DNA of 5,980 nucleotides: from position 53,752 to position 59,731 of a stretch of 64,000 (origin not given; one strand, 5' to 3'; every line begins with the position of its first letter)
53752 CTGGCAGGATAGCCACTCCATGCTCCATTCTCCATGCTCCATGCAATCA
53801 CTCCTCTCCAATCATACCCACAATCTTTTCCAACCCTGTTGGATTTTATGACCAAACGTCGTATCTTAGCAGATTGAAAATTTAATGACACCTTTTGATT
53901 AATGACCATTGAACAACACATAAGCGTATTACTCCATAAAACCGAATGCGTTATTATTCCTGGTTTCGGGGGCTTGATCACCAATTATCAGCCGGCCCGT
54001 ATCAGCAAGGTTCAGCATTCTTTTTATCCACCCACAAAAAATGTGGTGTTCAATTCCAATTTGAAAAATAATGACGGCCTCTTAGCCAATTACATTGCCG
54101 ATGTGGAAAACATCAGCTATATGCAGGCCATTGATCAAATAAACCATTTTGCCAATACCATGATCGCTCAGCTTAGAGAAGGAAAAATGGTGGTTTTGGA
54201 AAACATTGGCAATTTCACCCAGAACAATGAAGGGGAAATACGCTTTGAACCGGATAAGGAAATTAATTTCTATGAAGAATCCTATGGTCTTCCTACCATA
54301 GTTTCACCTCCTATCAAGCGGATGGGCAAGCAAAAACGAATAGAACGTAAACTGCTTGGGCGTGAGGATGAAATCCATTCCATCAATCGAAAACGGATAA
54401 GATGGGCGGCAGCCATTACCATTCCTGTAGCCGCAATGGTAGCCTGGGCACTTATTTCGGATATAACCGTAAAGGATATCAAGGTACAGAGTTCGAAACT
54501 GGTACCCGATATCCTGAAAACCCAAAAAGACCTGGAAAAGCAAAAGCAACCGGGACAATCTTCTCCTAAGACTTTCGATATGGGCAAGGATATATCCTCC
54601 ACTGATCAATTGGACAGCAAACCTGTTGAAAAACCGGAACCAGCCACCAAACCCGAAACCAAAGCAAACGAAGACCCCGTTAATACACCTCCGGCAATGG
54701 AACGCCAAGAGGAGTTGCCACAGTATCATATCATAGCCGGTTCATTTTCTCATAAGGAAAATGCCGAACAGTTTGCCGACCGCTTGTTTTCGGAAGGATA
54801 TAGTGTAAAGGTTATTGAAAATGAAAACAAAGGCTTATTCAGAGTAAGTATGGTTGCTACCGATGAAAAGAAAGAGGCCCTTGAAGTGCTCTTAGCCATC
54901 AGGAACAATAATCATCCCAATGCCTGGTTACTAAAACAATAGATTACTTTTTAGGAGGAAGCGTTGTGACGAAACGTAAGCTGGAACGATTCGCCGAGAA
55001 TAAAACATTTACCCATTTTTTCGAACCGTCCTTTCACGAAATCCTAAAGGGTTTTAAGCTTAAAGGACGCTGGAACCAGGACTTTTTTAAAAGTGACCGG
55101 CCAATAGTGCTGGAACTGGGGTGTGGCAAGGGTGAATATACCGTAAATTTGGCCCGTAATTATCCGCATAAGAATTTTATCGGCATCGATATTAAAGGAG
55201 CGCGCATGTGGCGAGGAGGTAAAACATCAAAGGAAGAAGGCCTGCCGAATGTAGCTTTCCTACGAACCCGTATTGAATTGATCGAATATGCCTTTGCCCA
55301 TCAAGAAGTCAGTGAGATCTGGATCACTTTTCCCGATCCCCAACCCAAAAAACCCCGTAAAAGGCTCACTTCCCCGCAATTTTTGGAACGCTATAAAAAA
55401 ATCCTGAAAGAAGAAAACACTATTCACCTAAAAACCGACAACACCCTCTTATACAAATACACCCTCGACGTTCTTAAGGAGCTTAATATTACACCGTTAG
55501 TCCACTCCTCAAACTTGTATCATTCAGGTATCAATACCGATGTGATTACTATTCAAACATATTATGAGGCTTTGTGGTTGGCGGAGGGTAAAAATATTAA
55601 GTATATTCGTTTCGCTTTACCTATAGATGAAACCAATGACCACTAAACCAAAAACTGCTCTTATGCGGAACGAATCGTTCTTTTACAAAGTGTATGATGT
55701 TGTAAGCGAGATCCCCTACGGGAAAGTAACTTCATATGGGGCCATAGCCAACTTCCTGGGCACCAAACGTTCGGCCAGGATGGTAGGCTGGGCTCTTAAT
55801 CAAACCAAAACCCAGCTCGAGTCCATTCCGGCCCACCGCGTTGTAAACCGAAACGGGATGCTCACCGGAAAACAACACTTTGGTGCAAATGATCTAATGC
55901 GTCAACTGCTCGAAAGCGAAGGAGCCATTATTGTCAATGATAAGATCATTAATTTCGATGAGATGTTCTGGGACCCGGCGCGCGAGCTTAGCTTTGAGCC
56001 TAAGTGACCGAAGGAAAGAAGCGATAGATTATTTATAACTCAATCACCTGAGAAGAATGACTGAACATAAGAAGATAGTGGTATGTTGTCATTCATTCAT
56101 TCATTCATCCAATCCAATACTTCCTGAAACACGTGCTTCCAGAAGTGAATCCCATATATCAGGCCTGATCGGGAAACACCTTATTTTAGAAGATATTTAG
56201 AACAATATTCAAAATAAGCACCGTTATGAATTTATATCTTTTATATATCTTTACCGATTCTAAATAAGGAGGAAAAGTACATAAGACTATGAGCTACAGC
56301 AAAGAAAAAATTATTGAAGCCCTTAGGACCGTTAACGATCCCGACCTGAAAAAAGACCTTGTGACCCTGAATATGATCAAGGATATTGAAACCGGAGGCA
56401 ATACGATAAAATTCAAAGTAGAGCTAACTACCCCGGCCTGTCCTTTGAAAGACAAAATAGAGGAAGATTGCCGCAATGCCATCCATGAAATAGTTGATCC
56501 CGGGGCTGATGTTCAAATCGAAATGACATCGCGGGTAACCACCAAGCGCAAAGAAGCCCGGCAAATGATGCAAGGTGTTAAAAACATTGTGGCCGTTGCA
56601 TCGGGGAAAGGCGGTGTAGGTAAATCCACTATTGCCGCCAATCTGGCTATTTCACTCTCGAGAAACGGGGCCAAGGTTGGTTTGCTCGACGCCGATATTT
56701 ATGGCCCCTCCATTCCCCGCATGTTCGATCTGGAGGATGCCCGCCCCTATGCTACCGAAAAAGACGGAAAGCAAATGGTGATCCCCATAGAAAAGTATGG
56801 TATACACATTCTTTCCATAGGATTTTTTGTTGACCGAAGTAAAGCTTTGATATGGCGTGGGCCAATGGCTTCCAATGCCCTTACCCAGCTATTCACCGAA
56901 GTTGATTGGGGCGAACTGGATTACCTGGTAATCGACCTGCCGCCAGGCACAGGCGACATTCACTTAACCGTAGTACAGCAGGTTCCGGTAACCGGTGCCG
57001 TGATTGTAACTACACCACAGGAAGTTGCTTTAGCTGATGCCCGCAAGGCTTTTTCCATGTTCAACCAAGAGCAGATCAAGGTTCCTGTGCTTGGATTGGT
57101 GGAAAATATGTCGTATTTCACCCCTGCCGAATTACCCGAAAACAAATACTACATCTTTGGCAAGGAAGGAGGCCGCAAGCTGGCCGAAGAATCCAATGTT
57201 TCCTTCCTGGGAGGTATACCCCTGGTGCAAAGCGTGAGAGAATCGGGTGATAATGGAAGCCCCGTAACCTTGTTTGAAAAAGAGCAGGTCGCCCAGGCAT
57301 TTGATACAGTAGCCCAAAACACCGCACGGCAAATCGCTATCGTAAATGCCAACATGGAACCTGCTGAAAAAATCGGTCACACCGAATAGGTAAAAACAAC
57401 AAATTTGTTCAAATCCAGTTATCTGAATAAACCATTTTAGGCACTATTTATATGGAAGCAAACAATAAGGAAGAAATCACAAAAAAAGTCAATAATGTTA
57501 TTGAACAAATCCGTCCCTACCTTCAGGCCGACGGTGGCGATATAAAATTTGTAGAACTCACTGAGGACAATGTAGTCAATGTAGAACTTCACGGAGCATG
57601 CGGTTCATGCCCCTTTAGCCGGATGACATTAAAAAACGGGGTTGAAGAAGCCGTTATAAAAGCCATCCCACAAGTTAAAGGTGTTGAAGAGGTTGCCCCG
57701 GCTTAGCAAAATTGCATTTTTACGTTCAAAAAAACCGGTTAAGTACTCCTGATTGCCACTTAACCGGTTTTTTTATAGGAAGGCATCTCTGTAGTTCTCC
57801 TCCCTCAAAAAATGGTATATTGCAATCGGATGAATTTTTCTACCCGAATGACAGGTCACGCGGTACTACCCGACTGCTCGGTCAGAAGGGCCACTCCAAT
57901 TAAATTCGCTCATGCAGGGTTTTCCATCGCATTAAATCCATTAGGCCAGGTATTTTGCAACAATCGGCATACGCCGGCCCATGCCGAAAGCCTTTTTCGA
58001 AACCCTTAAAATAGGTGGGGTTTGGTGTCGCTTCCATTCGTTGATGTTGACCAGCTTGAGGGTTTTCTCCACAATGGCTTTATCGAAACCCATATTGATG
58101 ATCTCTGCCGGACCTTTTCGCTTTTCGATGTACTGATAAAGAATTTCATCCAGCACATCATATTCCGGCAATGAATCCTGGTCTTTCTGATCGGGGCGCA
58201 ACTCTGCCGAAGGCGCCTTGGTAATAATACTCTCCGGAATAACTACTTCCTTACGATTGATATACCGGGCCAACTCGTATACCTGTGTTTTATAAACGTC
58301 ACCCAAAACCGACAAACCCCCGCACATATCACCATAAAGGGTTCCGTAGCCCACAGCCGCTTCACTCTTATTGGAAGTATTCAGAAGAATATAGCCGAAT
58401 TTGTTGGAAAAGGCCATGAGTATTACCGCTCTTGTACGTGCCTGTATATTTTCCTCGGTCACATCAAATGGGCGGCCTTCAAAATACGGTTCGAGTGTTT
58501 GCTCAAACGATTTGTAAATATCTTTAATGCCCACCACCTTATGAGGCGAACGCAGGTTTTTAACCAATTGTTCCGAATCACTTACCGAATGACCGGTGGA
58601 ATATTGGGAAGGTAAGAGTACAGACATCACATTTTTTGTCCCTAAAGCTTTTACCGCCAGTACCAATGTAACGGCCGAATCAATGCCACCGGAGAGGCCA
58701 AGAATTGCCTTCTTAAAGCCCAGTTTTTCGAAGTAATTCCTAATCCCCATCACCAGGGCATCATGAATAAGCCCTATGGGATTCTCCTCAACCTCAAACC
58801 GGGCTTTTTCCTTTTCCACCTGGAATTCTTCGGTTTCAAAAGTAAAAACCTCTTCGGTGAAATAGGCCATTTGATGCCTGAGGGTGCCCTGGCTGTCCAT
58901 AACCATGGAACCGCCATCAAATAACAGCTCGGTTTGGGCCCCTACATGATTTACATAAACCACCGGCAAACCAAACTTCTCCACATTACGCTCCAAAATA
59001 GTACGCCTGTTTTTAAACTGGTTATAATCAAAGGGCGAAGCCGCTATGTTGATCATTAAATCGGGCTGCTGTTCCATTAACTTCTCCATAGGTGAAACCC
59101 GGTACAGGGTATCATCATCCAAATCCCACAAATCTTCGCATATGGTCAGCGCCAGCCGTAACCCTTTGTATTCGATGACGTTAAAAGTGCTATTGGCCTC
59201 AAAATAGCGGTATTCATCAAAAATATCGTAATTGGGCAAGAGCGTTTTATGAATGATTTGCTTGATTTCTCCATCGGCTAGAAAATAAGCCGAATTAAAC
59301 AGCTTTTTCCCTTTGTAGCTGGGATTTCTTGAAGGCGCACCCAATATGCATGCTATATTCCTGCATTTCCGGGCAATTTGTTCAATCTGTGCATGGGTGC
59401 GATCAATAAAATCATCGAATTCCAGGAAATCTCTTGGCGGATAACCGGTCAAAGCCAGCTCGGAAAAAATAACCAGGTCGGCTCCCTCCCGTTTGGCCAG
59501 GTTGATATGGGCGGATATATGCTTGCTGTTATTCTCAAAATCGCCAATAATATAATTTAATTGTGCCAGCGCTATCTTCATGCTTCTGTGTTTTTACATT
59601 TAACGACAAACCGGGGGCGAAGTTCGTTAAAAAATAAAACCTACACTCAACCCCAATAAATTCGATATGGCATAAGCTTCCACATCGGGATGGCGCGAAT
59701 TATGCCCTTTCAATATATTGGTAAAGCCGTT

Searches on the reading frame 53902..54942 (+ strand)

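Call 45: search_protein_families(library=pfam, proteins=[window:53902-54942:+], max_evalue=0.001)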
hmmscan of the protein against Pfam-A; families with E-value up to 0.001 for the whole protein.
window:53902-54942:+ (346 aa): 4 families
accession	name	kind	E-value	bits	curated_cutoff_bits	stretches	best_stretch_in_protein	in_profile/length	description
PF18174.6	HU-CCDC81_bac_1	-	7.1e-23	80.7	26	1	2-58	3-59/59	CCDC81-like prokaryotic HU domain 1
PF18175.6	HU-CCDC81_bac_2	-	3.2e-21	75.4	35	1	59-128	1-70/70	CCDC81-like prokaryotic HU domain 2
PF05036.18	SPOR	-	3.2e-08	34.2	21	1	275-344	5-75/76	SPOR domain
PF00216.26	Bac_DNA_binding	-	4.7e-05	24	22.4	0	61-108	6-53/90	Bacterial DNA-binding protein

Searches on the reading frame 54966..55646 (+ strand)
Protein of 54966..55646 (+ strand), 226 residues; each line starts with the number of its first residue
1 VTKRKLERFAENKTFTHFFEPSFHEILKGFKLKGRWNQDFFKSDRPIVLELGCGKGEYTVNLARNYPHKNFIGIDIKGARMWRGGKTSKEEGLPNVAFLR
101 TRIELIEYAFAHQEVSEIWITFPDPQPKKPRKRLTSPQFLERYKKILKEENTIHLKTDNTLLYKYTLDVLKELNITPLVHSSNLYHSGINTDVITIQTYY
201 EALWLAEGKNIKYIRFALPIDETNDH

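Call 45: search_protein_families(library=pfam, proteins=[window:54966-55646:+], max_evalue=0.001)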
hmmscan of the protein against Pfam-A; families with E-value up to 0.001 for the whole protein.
window:54966-55646:+ (226 aa): 5 families
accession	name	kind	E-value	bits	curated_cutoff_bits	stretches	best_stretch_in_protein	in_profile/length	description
PF02390.23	Methyltransf_4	-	3.4e-31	108.5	24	1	44-212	1-171/173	Putative methyltransferase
PF13847.12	Methyltransf_31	-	9.2e-09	35.6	27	1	47-109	6-69/145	Methyltransferase domain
PF13649.12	Methyltransf_25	-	5.6e-08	33.8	27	1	48-114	1-64/97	Methyltransferase domain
PF24675.1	NpmA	-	3.6e-07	30.1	60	1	38-123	17-105/214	16S rRNA (adenine(1408)-N(1))-methyltransferase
PF08242.18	Methyltransf_12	-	0.00027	22.1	30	1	49-95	1-47/98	Methyltransferase domain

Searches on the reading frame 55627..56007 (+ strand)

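Call 79: search_protein_families(library=pfam, proteins=[window:55627-56007:+], max_evalue=0.01)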
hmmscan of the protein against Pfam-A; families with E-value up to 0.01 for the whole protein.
window:55627-56007:+ (126 aa): 1 family
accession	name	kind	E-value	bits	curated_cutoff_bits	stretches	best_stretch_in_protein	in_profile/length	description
PF01035.26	DNA_binding_1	-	2e-24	85.6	27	1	18-100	2-81/81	6-O-methylguanine DNA methyltransferase, DNA binding domain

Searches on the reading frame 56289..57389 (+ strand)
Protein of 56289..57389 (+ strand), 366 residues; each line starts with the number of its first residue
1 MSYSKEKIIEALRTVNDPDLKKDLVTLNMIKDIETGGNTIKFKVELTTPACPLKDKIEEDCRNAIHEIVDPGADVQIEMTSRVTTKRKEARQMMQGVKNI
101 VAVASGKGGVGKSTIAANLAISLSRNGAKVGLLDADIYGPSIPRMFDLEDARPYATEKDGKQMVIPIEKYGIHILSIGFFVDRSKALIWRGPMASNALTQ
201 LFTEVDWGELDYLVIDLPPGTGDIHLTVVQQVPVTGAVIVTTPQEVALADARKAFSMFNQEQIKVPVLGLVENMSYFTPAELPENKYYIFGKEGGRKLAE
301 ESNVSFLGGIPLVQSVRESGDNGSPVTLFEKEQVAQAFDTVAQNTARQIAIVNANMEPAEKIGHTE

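Call 45: search_protein_families(library=pfam, proteins=[window:56289-57389:+], max_evalue=0.001)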
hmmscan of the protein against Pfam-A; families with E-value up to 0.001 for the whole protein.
window:56289-57389:+ (366 aa): 7 families
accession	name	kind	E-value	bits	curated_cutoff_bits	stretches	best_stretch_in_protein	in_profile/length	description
PF10609.15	ParA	-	5.6e-97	324.4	27.1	1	97-344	2-244/246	NUBPL iron-transfer P-loop NTPase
PF01883.24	FeS_assembly_P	-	3.5e-18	66.1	23.5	1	5-77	1-71/73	Iron-sulfur cluster assembly protein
PF01656.29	CbiA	-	9e-14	51.9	25.4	1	101-326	1-125/125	CobQ/CobB/MinD/ParA nucleotide binding domain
PF13614.12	AAA_31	-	1.6e-09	38.4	27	1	99-222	2-130/177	AAA domain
PF09140.17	MipZ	-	8.1e-08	32.3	20.7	1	100-218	2-108/262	ATPase MipZ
PF02374.21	ArsA_ATPase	-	2e-06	27.7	24.3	1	103-136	5-38/305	Anion-transporting ATPase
PF00142.24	Fer4_NifH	-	2.2e-05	24.5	25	0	105-133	6-34/271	4Fe-4S iron sulfur cluster binding proteins, NifH/frxC family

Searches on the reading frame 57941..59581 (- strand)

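Call 45: search_protein_families(library=pfam, proteins=[window:57941-59581:-], max_evalue=0.001)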
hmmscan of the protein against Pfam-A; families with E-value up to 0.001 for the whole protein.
window:57941-59581:- (546 aa): 2 families
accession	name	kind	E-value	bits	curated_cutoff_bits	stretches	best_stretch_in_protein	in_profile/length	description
PF02540.23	NAD_synthase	-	1.3e-75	254.1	21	1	275-520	4-241/242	NAD synthase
PF00795.27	CN_hydrolase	-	1.1e-23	84.3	23.2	1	2-247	1-243/256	Carbon-nitrogen hydrolase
